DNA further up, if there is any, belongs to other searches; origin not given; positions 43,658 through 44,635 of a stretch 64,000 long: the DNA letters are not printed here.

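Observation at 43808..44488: Double zinc-ribbon protein with Gly/Arg-rich head and histone H1-like lysine tail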

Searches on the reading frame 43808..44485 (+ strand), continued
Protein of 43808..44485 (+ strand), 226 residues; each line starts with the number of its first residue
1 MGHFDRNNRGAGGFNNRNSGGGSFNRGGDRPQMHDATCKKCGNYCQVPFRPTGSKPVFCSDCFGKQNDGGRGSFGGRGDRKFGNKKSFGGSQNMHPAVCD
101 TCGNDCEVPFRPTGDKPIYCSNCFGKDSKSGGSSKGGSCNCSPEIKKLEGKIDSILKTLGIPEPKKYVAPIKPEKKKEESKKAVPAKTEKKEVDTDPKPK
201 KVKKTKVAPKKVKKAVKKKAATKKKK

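Call 20: predict_structure(alignment_id=A1)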
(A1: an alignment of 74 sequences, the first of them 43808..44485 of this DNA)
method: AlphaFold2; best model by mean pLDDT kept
length: 226 residues; sequences in the alignment: 74
mean_pLDDT: 65.4   pTM: 0.26
mean pLDDT of the five models: 65.4, 64.5, 64.4, 64.1, 63.9
residues with pLDDT >= 90: 41; 70-90: 49; 50-70: 65; < 50: 71
segments of 3 or more residues with pLDDT < 50: 1-3, 7-14, 16-22, 24-28, 71-87, 128-139, 179-184, 186-192
pLDDT, mean of each block of 10 residues (from residue 1): 46 45 48 90 91 86 62 42 47 90 92 89 60 46 80 90 70 54 45 53 57 60 54
secondary structure, 60 per line:
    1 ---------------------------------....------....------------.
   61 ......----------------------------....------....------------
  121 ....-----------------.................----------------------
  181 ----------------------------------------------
elements in order: E34-37 E44-47 H60-66 E95-98 E105-108 H121-124 H142-158

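Call 50: find_related_loci(query=A1, collection=genome_contigs, flank=6000)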
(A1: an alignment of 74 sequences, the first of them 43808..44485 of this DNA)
Query A1 (226 aa) in genome_contigs; peptide patterns used: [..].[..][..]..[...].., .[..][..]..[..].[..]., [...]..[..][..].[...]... (x = any residue, [..] = any of these).
600 stretches matched a pattern (row limit reached: there are more); 588 encode a relative of the query (tblastn E <= 1e-3); the best 80 are kept; 80 distinct loci.
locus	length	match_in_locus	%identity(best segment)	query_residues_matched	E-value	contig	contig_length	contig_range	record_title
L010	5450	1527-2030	51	1-162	2e-40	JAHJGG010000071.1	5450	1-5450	MAG: Patescibacteria group bacterium isolate Modern_marine_glass_biofilm.mb.63 Modern_marine_glas.mb.63_k141_633990, who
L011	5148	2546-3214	41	1-218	4e-39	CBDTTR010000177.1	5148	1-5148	MAG TPA_asm: uncultured bacterium isolate SRR7614714_binner13_Refined_37 genome assembly, contig: ERZ23877832.9063, whol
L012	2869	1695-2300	42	1-192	5e-38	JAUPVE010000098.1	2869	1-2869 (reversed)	MAG: Patescibacteria group bacterium isolate erpe_2018_sw_27hr_WHONDRS-SW48-000094_A_bin.34 scaffold_10017, whole genome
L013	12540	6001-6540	45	14-201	3e-35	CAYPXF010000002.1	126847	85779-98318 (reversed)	MAG TPA_asm: uncultured Gammaproteobacteria bacterium isolate binchicken_co17_235 genome assembly, contig: NODE_365_leng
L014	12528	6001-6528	45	32-188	2e-34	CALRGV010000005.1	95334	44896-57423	MAG: Candidatus Peribacteria bacterium isolate TH-Jun18-111 genome assembly, contig: TH-Jun18-C280, whole genome shotgun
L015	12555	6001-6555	40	14-212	7e-33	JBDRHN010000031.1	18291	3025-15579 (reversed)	MAG: bacterium isolate MEGAHIT-group-1.518 k141_143527, whole genome shotgun sequence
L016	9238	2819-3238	45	29-159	3e-32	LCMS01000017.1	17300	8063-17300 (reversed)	MAG: Candidatus Uhrbacteria bacterium GW2011_GWE2_46_68 UX57_C0017, whole genome shotgun sequence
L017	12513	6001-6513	39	1-169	2e-32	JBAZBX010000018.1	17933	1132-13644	MAG: Patescibacteria group bacterium isolate SO_2017_GW1_122 NODE_11855_length_17933_cov_2.537796_OW334_2017, whole geno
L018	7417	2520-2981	43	1-164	5e-32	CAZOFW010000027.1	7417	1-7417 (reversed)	MAG TPA_asm: uncultured Candidatus Saccharibacteria bacterium isolate SRP062349_co2_265 genome assembly, contig: NODE_55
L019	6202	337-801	44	1-159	8e-32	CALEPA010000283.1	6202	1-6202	MAG TPA_asm: uncultured Candidatus Marinimicrobia bacterium isolate DRR093005_bin.25_CONCOCT_v1.1_MAG genome assembly, c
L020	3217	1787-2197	46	11-159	4e-31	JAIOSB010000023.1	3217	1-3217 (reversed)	MAG: bacterium isolate SMBSF33 bin_103_k127_1245774, whole genome shotgun sequence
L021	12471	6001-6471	42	1-160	4e-31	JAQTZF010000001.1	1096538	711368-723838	MAG: Candidatus Daviesbacteria bacterium isolate STC_54 NODE_2_length_1096538_cov_10.617223_Sandtown_C, whole genome sho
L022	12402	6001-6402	43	32-169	4e-31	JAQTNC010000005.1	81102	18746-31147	MAG: Patescibacteria group bacterium isolate STA_55 NODE_616_length_81102_cov_6.721074_Sandtown_A, whole genome shotgun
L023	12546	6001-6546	39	11-221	9e-31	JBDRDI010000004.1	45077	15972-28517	MAG: bacterium isolate MEGAHIT-group-1.240 k141_9754963, whole genome shotgun sequence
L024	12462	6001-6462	41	1-159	2e-30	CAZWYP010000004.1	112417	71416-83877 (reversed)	MAG TPA_asm: uncultured Gammaproteobacteria bacterium isolate binchicken_co16_344 genome assembly, contig: NODE_277_leng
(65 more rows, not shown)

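Call 70: search_protein_families(library=phrogs, proteins=[window:43808-44485:+], max_evalue=0.01)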
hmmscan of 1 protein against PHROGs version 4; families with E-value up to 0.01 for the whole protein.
window:43808-44485:+ (226 aa): 0 families
